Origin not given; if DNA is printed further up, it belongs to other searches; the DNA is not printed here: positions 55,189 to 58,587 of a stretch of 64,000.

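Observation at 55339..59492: AT-rich foreign block with a T9SS-secreted glycoside hydrolase fused in frame to a LacI HTH stump, followed by a GH2 beta-mannosidase fragment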

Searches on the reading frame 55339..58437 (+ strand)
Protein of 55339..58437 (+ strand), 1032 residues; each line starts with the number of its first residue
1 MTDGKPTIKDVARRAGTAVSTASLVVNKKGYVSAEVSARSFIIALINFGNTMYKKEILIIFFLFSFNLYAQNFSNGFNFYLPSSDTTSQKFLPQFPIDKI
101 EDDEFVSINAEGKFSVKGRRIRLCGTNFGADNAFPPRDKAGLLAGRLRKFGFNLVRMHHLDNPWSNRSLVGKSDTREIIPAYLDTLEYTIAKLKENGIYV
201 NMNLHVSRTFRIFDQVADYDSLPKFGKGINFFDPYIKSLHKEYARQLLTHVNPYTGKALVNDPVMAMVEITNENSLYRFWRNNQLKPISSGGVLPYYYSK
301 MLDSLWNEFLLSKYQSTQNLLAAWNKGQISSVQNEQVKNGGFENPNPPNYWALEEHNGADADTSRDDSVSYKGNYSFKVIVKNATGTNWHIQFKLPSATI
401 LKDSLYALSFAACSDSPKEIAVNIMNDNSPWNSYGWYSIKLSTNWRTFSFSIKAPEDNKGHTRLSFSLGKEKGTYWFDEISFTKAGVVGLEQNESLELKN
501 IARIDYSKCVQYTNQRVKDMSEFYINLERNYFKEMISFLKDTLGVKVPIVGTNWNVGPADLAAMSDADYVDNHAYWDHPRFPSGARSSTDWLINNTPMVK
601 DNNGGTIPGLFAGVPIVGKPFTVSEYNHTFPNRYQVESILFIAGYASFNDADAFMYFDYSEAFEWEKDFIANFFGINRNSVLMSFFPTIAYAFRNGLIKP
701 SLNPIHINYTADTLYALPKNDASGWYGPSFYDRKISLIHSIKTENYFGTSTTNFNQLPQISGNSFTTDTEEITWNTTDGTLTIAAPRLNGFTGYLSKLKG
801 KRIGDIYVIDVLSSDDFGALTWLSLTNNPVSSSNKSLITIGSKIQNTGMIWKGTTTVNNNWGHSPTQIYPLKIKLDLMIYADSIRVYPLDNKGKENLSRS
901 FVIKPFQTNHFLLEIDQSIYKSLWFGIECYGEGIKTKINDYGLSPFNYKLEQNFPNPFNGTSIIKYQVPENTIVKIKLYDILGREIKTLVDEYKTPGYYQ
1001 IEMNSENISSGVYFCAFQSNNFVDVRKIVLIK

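Call 5: search_protein_families(library=pfam, proteins=[window:55339-58437:+], max_evalue=0.1)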
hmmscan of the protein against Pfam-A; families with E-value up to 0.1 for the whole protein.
window:55339-58437:+ (1032 aa): 4 families
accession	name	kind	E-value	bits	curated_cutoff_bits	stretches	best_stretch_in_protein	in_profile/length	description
PF18962.6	Por_Secre_tail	-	1.3e-09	38.6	27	1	954-1029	2-74/75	Secretion system C-terminal sorting domain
PF02018.23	CBM_4_9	-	2e-09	38.4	25.9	1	334-466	1-129/136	Carbohydrate binding domain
PF00356.27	LacI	-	2.3e-07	30.9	27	1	7-38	1-32/46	Bacterial regulatory proteins, lacI family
PF00150.24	Cellulase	-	0.0036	17.3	23.5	1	147-242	30-115/272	Cellulase (glycosyl hydrolase family 5)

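Call 6: search_protein_families(library=ncbifam, proteins=[window:55339-58437:+], max_evalue=0.1)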
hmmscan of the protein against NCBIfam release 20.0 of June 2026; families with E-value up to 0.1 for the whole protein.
window:55339-58437:+ (1032 aa): 9 families
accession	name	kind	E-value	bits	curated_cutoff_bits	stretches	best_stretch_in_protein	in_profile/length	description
TIGR04183.1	Por_Secre_tail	domain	2.1e-09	37.2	23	1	954-1029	2-70/72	T9SS type A sorting domain-containing protein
NF052323.1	T9SSA_dep_M6i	equivalog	4.9e-08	31.4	600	1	946-1019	953-1026/1043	T9SS-dependent M6-like inactivated metalloprotease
NF038113.1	T9SSA_dep_M36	equivalog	2e-06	26.2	885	1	946-1030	788-868/869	T9SS-dependent M36 family metallopeptidase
NF007449.0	PRK10014.1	subfamily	1.8e-05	24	310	1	2-39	3-40/342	Mal regulon transcriptional regulator MalI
NF007743.0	PRK10423.1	equivalog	0.00078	18.6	531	1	7-39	3-35/330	ribose operon transcriptional repressor RbsR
NF007706.0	PRK10401.1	equivalog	0.0088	15.3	555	1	7-38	3-34/346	HTH-type transcriptional regulator GalS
NF007979.0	PRK10703.1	equivalog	0.01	15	501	1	7-38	3-34/341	HTH-type transcriptional repressor PurR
NF047341.1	lactose_RbsR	equivalog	0.028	13.7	382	1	5-30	2-27/331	ribose utilization transcriptional repressor RbsR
NF007075.0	PRK09526.1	subfamily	0.066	12.1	340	1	6-36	6-36/358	LacI family DNA-binding transcriptional regulator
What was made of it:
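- On T9SS type-A cargo: The CTD hits are above the curated cut-offs (calls 5, 6).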

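Call 7: find_homologous_proteins(query=window:55492-58434:+)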
Query window:55492-58434:+ (981 aa): 1487 proteins with E <= 0.001 among 8000 candidates; the best 120 are listed.
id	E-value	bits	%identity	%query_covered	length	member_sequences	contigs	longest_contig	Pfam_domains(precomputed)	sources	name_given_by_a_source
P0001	0.0e+0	2280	100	100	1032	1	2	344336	PF00356.28,PF18962.8,PF02018.24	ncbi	ncbi:MAG: T9SS type A sorting domain-containing protein [Bacteroidota bacterium]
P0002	0.0e+0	2001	86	100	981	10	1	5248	PF18962.8,PF02018.24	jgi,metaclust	metaclust:\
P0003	0.0e+0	1990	87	100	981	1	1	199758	PF18962.8,PF02018.24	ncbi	ncbi:MAG: carbohydrate binding domain-containing protein [Melioribacteraceae bacterium]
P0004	0.0e+0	1889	82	100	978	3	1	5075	PF18962.8,PF02018.24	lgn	-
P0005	0.0e+0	1842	79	100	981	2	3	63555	PF18962.8,PF02018.24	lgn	-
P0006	0.0e+0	1816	79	98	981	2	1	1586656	PF18962.8,PF02018.24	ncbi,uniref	ncbi:T9SS type A sorting domain-containing protein [Rosettibacter firmus]|uniref:T9SS type A sorting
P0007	0.0e+0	1728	75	100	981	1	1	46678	PF18962.8,PF02018.24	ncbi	-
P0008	0.0e+0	1712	74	100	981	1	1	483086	PF18962.8,PF02018.24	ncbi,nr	ncbi:MAG: carbohydrate binding domain-containing protein [Melioribacter sp.]|nr:carbohydrate binding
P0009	0.0e+0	1508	66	100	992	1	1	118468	PF18962.8,PF02018.24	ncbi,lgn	ncbi:MAG: carbohydrate binding domain-containing protein [Bacteroidota bacterium]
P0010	0.0e+0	1367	61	100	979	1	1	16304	PF18962.8,PF02018.24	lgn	-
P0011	0.0e+0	1362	60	100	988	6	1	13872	PF18962.8,PF02018.24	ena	-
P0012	0.0e+0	1352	61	100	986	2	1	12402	PF18962.8,PF02018.24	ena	-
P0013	0.0e+0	1341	60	100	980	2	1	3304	PF18962.8,PF02018.24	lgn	-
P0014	0.0e+0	1341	59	100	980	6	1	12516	PF18962.8,PF02018.24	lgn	-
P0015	0.0e+0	1334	60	98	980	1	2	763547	PF18962.8,PF02018.24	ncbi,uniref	ncbi:carbohydrate binding domain-containing protein [Melioribacter sp. OK-6-Me]|uniref:carbohydrate 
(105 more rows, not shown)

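Call 8: find_encoding_contigs(protein=window:55339-58437:+, flank=10000)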
Protein window:55339-58437:+ (1032 aa): 2 contigs read that carry it; 1 place shown.
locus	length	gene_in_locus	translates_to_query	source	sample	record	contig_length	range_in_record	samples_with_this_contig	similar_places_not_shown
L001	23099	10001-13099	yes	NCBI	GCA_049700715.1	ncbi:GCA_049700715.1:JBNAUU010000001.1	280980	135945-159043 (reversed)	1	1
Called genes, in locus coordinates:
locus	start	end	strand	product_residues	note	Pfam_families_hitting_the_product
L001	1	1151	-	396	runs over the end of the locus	PF02812:ELFV_dehydrog_N, PF00208:ELFV_dehydrog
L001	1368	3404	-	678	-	PF00133:tRNA-synt_1, PF09334:tRNA-synt_1g, PF08264:Anticodon_1, PF19303:Anticodon_3, PF01588:tRNA_bind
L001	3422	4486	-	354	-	PF04468:PSP1, PF28472:PSP1_3rd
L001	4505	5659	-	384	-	PF13177:DNA_pol3_delta2, PF00004:AAA (faint)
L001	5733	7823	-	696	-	PF07244:POTRA, PF01103:Omp85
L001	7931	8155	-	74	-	PF11387:DUF2795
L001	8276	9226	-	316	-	PF01551:Peptidase_M23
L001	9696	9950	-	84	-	-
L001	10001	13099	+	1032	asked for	PF00356:LacI (weak), PF02018:CBM_4_9, PF18962:Por_Secre_tail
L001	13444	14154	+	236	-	PF17753:Ig_mannosidase (weak)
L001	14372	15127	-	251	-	PF00300:His_Phos_1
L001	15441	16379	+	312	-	PF13793:Pribosyltran_N, PF00156:Pribosyltran, PF14572:Pribosyl_synth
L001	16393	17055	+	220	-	PF01386:Ribosomal_L25p, PF14693:Ribosomal_TL5_C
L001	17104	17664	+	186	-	PF01195:Pept_tRNA_hydro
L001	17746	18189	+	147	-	PF01250:Ribosomal_S6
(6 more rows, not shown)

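Call 9: find_encoding_contigs(protein=P0003, flank=10000, max_places=2)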
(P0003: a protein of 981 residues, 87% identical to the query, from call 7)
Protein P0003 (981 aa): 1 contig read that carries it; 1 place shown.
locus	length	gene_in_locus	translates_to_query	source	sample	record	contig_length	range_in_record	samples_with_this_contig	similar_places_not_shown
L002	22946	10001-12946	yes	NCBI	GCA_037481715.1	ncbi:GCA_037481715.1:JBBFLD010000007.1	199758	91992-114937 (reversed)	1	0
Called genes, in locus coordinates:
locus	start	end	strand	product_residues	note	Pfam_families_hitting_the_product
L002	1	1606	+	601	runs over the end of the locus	PF00933:Glyco_hydro_3, PF01915:Glyco_hydro_3_C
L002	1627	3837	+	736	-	PF00933:Glyco_hydro_3, PF01915:Glyco_hydro_3_C, PF14310:Fn3-like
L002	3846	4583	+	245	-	PF00756:Esterase (weak), PF20434:BD-FAE (faint), PF00561:Abhydrolase_1 (faint), PF00326:Peptidase_S9 (weak), PF01738:DLH, PF02230:Abhydrolase_2, PF12146:Hydrolase_4 (weak)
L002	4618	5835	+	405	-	PF00150:Cellulase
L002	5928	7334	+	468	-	PF00933:Glyco_hydro_3, PF01915:Glyco_hydro_3_C, PF07691:PA14 (weak)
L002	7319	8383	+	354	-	PF07691:PA14, PF01915:Glyco_hydro_3_C, PF14310:Fn3-like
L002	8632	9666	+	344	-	PF00150:Cellulase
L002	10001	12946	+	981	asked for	PF02018:CBM_4_9, PF18962:Por_Secre_tail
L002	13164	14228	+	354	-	PF01875:Memo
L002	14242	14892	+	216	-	PF13847:Methyltransf_31, PF08241:Methyltransf_11, PF08242:Methyltransf_12, PF13649:Methyltransf_25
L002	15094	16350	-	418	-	-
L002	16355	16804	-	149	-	-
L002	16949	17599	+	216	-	PF01545:Cation_efflux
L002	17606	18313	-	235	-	-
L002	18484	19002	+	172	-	-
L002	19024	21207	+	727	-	PF13620:CarboxypepD_reg, PF13715:CarbopepD_reg_2, PF07715:Plug, PF00593:TonB_dep_Rec_b-barrel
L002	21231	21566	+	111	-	PF00989:PAS (faint), PF08448:PAS_4 (faint), PF13426:PAS_9 (weak)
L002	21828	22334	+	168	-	-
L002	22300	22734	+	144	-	-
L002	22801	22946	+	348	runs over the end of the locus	-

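Call 10: find_encoding_contigs(protein=P0006, flank=10000, max_places=2)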
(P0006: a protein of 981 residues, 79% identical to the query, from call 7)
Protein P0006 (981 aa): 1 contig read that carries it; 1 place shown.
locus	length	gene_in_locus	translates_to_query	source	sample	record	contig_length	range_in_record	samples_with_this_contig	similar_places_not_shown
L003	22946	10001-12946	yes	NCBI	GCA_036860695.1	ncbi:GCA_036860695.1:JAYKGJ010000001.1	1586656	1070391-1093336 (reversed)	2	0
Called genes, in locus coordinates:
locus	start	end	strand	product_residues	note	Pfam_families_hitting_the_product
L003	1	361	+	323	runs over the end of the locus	PF00480:ROK, PF02685:Glucokinase (faint)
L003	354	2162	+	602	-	PF00933:Glyco_hydro_3, PF01915:Glyco_hydro_3_C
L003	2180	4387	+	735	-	PF00933:Glyco_hydro_3, PF01915:Glyco_hydro_3_C, PF14310:Fn3-like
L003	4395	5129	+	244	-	PF00756:Esterase (weak), PF02129:Peptidase_S15 (faint), PF20434:BD-FAE (faint), PF01738:DLH, PF00326:Peptidase_S9 (weak), PF02230:Abhydrolase_2, PF12740:PETase (weak), PF12146:Hydrolase_4 (weak), +1 more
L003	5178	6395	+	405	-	PF00150:Cellulase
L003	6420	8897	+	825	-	PF00933:Glyco_hydro_3, PF01915:Glyco_hydro_3_C, PF07691:PA14, PF10528:GLEYA (weak), PF14310:Fn3-like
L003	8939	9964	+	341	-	PF00150:Cellulase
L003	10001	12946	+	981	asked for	PF02018:CBM_4_9, PF18962:Por_Secre_tail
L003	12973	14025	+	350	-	PF01875:Memo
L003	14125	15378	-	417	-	-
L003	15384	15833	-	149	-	-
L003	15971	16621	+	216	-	PF01545:Cation_efflux (weak)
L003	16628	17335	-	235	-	-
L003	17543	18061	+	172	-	-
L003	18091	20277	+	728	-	PF13620:CarboxypepD_reg, PF13715:CarbopepD_reg_2, PF09430:EMC7_beta-sandw (faint), PF07715:Plug, PF00593:TonB_dep_Rec_b-barrel, PF25183:OMP_b-brl_4 (faint)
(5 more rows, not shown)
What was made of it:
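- Closest known: Orthologues in Melioribacteraceae. Different: Here it is alone, behind a foreign promoter and fused to a LacI stump (calls 9, 10).
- Calls 7, 9, 10: the closest proteins are all Melioribacteraceae (86-87% aa).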

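Call 25: search_solved_structures(query=window:55492-58434:+, max_evalue=1, show_alignments=2)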
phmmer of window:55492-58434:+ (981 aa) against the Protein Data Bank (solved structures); distinct sequences matched with E-value up to 1: 23.
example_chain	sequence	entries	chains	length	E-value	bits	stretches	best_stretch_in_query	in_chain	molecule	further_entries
1gui_A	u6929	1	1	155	6.2e-16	60.5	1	293-431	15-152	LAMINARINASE 16A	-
3pz9_A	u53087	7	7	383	0.0089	17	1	133-222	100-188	Mannan endo-1,4-beta-mannosidase. Glycosyl Hydrolase family 5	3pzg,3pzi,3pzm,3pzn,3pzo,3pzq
9o6h_A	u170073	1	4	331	0.33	11.8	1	629-698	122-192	Histone-arginine methyltransferase CARM1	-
6izq_A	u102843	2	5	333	0.33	11.8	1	629-698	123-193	Histone-arginine methyltransferase CARM1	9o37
7fai_A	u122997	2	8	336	0.34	11.7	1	629-698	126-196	Histone-arginine methyltransferase CARM1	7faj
3b3f_A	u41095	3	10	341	0.34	11.7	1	629-698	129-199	Histone-arginine methyltransferase CARM1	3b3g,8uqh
4ikp_A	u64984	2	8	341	0.34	11.7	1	629-698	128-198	Histone-arginine methyltransferase CARM1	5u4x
6d2l_A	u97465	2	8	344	0.35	11.7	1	629-698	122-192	Histone-arginine methyltransferase CARM1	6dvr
7u9i_A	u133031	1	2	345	0.35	11.7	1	629-698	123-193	Histone-arginine methyltransferase CARM1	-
2v74_B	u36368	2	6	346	0.35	11.7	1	629-698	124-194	HISTONE-ARGININE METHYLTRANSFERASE CARM1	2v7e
2y1w_A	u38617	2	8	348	0.35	11.7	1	629-698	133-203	HISTONE-ARGININE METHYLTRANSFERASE CARM1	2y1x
5dwq_A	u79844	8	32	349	0.35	11.7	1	629-698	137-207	Histone-arginine methyltransferase CARM1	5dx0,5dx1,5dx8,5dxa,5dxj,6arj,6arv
6s70_A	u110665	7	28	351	0.36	11.6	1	629-698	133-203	Histone-arginine methyltransferase CARM1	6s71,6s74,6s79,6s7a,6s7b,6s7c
8g2h_A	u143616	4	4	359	0.37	11.6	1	629-698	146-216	Histone-arginine methyltransferase CARM1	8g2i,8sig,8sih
7puq_A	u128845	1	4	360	0.37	11.6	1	629-698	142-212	Histone-arginine methyltransferase CARM1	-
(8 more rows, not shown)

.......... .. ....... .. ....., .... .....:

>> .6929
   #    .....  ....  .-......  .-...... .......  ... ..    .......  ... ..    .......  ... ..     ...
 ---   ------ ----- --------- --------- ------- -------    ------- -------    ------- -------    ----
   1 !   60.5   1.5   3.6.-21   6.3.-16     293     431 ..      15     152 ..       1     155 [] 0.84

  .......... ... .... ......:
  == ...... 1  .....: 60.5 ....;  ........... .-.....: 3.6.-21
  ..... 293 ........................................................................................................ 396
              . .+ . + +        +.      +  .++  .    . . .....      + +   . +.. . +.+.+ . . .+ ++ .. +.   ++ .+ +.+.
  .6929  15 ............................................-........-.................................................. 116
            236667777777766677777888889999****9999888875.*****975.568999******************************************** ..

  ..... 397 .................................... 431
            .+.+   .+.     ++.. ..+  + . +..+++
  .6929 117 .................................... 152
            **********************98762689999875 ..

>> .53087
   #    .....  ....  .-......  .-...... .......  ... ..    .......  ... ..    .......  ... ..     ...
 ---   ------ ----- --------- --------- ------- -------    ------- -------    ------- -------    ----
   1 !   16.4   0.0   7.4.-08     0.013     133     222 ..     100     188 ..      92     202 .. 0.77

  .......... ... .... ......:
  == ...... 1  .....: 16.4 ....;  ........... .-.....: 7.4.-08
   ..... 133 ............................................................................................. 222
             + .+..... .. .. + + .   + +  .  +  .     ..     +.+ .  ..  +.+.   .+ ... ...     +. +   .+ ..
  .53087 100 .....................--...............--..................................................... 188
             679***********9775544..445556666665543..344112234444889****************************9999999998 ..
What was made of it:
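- On CAZy GH148 (EngU-type beta-glucanase): Pfam CBM_4_9 E 2e-9 (call 5). phmmer to 1gui E 6.2e-16 at residues 293-431 (call 25).
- Closest known: EngU, founding member of CAZy family GH148. Different: Its CBM is closest to the laminarin-binding CBM4 of T. maritima Lam16A (1gui, call 25).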

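Call 72: predict_structure(alignment_id=A1)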
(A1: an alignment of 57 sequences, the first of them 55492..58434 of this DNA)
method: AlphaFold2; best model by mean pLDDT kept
length: 981 residues; sequences in the alignment: 57
mean_pLDDT: 86.0   pTM: 0.78
mean pLDDT of the five models: 86.0, 85.6, 84.7, 84.2, 83.4
residues with pLDDT >= 90: 528; 70-90: 339; 50-70: 72; < 50: 42
segments of 3 or more residues with pLDDT < 50: 1-27, 532-536, 885-892
pLDDT, mean of each block of 10 residues (from residue 1): 42 34 44 73 93 96 96 89 85 90 92 83 87 95 97 82 77 71 93 96 97 96 86 83 89 97 96 86 79 75 87 91 93 84 89 86 91 74 76 86 81 90 94 87 93 88 95 95 97 97 88 93 72 51 81 90 95 89 91 97 80 66 80 93 97 96 89 72 94 95 90 92 96 98 94 94 88 95 95 84 65 84 95 92 91 90 93 93 50 75 71 89 93 91 85 83 92 88 62
secondary structure, 60 per line:
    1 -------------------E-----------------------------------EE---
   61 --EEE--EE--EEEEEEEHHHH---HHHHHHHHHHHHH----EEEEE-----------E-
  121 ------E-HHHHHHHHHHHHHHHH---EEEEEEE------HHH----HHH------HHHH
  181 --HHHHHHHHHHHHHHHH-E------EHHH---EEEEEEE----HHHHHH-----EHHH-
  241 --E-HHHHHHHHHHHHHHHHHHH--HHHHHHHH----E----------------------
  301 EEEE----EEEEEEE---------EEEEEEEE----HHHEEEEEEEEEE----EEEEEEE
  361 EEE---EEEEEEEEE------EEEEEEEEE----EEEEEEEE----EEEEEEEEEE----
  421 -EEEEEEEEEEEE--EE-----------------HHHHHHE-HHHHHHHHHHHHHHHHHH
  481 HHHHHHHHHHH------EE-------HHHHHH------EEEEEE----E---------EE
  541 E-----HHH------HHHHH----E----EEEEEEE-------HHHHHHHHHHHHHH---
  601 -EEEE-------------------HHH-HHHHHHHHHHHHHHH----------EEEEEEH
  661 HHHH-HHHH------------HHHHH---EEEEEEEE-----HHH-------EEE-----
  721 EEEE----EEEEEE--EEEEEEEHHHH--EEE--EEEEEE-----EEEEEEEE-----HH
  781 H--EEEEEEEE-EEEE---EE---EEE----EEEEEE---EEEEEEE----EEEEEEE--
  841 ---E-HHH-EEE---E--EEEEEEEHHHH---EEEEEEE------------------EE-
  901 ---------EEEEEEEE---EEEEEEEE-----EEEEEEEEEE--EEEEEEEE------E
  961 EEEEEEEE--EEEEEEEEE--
elements in order (helices of 4 or more, strands of 3 or more residues): E63-65 E72-78 H79-82 H86-98 E103-107 H129-144 E148-154 H177-180 H183-198 E214-220 H225-230 H245-263 H266-273 E301-304 E309-315 E325-332 E340-349 E354-363 E367-375 E382-390 E395-402 E407-416 E422-433 H455-460 H463-491 H507-512 E519-524 E539-541 H556-560 E570-576 H584-597 E602-605 H629-643 E654-659 H660-664 H666-669 H682-686 E690-697 E713-715 E721-724 E729-734 E737-743 H744-747 E750-752 E755-760 E766-773 E784-791 E793-796 E805-807 E812-817 E821-827 E832-838 E850-852 E859-865 H866-869 E873-879 E910-917 E921-928 E934-943 E946-953 E960-968 E971-979
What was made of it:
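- On CAZy GH148 (EngU-type beta-glucanase): AF2 model pLDDT 86: E222 follows strand 214-220 and E574 lies in strand 570-576 (call 72).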
